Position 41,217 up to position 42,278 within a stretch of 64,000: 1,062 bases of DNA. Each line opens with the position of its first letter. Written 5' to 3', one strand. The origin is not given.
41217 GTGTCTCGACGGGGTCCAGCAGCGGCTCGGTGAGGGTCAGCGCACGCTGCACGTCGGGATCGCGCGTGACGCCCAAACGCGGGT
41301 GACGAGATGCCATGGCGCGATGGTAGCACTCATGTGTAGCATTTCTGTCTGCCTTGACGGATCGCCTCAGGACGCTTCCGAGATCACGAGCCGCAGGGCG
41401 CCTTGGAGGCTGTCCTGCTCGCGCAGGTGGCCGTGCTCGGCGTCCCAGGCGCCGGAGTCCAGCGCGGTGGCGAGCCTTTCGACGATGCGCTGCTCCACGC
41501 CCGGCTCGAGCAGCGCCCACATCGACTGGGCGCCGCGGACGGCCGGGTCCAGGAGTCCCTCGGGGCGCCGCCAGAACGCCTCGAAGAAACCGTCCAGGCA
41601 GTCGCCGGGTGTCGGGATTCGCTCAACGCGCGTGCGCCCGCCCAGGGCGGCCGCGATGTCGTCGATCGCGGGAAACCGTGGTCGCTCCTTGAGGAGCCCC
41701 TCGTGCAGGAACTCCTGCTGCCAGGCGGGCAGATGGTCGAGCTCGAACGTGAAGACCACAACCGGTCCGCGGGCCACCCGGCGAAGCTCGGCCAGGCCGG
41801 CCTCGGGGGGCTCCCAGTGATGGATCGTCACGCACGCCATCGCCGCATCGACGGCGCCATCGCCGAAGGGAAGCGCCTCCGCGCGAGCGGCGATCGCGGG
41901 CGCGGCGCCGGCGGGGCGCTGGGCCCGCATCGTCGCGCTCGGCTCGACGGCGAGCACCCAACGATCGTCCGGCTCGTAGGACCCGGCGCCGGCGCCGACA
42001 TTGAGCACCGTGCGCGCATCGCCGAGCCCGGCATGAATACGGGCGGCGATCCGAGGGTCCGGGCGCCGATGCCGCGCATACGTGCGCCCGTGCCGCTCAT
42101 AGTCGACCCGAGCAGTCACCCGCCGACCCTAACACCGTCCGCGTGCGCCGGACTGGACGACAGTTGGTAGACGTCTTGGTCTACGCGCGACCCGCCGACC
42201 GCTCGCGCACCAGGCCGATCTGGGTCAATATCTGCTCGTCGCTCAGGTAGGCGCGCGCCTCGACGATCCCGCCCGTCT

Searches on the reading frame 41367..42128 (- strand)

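Call 24: search_protein_families(library=pfam, proteins=[window:41367-42128:-], max_evalue=0.00001)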
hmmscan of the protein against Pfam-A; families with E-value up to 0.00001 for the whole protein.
window:41367-42128:- (253 aa): 1 family
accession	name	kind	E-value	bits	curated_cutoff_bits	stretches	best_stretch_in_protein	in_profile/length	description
PF08241.18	Methyltransf_11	-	1.4e-09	38.9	21.2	1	42-120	1-88/95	Methyltransferase domain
